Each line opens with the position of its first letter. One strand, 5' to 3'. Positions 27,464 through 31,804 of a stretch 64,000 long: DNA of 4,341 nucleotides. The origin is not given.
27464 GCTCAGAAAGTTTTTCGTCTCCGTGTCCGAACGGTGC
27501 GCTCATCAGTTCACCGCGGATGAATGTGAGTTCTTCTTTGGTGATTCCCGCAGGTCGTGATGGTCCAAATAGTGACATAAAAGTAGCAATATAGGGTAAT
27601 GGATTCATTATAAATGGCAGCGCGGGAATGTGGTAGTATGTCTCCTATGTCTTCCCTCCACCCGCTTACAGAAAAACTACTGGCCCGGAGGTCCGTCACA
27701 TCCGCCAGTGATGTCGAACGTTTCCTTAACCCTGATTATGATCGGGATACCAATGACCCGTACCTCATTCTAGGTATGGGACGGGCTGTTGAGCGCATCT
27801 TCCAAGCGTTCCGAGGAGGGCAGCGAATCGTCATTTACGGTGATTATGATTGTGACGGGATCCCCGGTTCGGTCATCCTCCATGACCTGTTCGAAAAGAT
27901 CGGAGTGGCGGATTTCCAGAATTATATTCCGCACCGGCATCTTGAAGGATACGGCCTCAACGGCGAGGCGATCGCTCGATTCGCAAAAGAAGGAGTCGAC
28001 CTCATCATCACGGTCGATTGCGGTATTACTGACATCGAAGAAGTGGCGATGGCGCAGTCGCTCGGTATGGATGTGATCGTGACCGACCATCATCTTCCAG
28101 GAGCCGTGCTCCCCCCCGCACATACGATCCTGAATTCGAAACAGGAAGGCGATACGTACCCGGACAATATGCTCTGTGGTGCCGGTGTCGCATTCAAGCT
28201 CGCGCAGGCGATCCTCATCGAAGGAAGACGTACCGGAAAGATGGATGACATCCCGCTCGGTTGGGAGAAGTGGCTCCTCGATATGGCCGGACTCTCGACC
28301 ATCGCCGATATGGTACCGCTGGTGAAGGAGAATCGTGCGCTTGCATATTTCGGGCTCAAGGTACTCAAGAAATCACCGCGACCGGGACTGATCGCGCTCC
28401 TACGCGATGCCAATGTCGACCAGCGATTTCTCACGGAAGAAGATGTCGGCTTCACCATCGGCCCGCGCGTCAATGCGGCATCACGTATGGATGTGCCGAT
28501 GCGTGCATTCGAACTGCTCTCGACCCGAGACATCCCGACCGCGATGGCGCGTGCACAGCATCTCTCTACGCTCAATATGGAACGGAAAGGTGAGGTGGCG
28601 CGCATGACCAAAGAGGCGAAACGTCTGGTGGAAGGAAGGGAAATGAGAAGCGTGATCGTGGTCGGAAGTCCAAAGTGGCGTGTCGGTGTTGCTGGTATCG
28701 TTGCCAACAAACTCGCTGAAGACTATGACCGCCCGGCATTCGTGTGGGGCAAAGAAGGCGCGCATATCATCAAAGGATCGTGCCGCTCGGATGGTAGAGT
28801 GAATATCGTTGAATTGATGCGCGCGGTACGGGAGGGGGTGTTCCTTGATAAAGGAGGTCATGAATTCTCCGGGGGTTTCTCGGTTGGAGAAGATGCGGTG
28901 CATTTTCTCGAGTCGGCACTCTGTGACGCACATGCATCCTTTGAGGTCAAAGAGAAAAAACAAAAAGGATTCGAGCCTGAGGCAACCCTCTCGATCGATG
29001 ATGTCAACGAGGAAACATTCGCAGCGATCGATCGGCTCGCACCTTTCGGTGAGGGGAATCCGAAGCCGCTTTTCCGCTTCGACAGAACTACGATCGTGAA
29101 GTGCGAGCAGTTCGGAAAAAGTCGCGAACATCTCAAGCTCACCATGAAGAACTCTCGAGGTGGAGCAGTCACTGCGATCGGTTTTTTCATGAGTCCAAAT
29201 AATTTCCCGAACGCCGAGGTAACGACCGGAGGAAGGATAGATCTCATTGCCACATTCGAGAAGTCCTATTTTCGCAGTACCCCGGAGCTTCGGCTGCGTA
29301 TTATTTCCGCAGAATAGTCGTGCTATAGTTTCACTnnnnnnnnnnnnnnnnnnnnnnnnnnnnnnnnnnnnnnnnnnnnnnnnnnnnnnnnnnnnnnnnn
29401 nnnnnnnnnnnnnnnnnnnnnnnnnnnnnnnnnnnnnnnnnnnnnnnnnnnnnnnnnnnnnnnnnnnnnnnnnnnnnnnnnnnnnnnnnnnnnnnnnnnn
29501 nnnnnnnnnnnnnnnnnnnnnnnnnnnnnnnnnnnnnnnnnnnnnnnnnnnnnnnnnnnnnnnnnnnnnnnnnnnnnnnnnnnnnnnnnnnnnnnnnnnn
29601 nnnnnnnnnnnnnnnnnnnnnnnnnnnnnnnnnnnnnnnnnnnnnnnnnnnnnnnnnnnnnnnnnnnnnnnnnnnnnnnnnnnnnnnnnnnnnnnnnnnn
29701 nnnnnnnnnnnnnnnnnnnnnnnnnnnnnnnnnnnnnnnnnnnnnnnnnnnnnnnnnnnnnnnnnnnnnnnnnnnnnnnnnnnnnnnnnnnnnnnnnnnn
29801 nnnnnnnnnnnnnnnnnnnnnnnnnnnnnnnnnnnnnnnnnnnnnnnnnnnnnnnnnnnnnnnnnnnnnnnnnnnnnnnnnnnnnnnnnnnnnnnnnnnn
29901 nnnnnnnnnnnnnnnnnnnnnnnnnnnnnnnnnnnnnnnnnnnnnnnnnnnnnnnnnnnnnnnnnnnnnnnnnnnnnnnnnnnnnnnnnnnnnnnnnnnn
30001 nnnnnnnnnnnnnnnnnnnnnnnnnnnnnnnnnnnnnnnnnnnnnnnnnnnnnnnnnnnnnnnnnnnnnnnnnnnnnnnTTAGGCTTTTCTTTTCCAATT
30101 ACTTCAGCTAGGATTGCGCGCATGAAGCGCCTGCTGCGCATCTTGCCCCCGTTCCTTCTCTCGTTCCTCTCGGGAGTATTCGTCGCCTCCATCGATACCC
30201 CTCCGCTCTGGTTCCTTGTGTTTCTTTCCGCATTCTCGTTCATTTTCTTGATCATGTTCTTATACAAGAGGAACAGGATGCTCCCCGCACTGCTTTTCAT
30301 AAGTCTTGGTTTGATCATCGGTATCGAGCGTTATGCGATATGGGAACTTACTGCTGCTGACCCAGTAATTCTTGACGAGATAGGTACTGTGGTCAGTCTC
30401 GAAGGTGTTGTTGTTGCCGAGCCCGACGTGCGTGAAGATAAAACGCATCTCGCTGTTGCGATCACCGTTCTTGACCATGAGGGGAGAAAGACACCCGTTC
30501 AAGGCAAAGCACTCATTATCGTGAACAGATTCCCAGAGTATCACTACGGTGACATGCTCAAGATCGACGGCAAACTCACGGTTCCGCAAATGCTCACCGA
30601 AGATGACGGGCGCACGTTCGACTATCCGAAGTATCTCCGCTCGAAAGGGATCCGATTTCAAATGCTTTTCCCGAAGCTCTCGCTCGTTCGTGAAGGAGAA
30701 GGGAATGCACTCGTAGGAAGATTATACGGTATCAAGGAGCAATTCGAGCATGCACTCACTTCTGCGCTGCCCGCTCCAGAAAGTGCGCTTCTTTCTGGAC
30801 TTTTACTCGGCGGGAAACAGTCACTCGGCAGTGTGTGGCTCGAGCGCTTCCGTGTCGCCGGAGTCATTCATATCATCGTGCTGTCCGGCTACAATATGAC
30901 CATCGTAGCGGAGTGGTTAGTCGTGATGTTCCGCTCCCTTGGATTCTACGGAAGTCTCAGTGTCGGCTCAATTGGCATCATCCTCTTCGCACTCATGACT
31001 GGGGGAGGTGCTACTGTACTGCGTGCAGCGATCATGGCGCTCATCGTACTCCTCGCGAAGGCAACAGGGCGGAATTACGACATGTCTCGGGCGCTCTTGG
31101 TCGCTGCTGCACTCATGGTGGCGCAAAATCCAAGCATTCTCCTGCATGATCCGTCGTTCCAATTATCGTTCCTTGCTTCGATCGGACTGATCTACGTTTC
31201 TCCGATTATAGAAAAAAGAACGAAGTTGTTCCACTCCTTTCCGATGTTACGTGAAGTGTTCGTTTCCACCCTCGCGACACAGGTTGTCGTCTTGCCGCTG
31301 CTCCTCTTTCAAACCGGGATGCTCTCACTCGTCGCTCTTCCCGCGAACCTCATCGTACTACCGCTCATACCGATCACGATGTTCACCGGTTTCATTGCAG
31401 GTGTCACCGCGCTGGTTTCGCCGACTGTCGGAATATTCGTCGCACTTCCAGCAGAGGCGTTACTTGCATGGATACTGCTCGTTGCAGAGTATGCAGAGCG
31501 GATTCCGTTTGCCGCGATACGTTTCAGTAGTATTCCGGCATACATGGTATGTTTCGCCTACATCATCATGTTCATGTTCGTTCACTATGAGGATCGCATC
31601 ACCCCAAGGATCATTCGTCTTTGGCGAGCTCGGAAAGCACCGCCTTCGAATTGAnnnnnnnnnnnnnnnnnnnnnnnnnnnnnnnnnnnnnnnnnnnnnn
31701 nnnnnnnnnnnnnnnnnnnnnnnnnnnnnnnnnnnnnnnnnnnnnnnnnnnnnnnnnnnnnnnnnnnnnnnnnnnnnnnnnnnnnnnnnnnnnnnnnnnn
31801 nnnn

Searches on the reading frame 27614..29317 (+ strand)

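Call 78: search_protein_families(library=ncbifam, max_evalue=0.00001, proteins=[window:27614-29317:+])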
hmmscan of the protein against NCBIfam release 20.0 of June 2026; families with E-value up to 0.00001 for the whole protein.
window:27614-29317:+ (567 aa): 4 families
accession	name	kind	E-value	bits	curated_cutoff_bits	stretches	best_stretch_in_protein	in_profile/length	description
TIGR00644.1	recJ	equivalog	2.4e-143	478.3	396.9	1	16-563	2-543/546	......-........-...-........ exonuclease RecJ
NF008290.0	PRK11070.1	equivalog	1.4e-81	274.7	900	1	13-557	20-565/577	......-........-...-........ exonuclease RecJ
NF053576.1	RecJ_archaeal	equivalog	2.5e-14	53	360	1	64-200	6-131/452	RecJ family nuclease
NF040701.1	RecJ_Meth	equivalog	9.7e-11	41.1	550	1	70-200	8-130/449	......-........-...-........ exonuclease RecJ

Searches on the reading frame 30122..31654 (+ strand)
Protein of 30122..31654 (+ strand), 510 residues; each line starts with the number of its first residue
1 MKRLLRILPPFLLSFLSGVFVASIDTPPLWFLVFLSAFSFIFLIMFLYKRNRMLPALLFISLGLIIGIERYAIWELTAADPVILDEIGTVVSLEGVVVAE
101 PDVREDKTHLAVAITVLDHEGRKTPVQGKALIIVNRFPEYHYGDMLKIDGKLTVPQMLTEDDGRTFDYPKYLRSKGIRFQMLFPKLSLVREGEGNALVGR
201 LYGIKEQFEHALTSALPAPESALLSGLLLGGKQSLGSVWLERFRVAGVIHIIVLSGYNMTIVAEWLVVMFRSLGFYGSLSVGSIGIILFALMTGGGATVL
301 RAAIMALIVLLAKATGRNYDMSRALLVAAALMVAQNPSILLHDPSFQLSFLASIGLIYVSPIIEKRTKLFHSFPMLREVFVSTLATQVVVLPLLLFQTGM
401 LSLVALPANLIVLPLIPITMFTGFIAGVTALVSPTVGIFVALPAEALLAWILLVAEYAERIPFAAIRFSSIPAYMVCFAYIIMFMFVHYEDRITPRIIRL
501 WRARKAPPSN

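Call 78: search_protein_families(library=ncbifam, max_evalue=0.00001, proteins=[window:30122-31654:+])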
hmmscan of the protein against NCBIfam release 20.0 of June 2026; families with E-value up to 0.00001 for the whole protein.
window:30122-31654:+ (510 aa): 4 families
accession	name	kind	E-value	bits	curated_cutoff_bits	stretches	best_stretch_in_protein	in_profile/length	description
TIGR00361.1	ComEC_Rec2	equivalog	7.9e-24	83.8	190.05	1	159-496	76-417/663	DNA internalization-related competence protein ComEC/Rec2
TIGR00360.1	ComEC_N-term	subfamily_domain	1.5e-21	77.4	36.5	1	248-420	1-168/171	ComEC/Rec2-related protein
NF045979.1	ComEC_MAG0480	equivalog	1.9e-08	33.5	150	1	227-422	202-392/461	MAG0480 family ComEC-like protein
NF008580.0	PRK11539.1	equivalog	9e-07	27.6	969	1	219-453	198-441/758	ComEC family protein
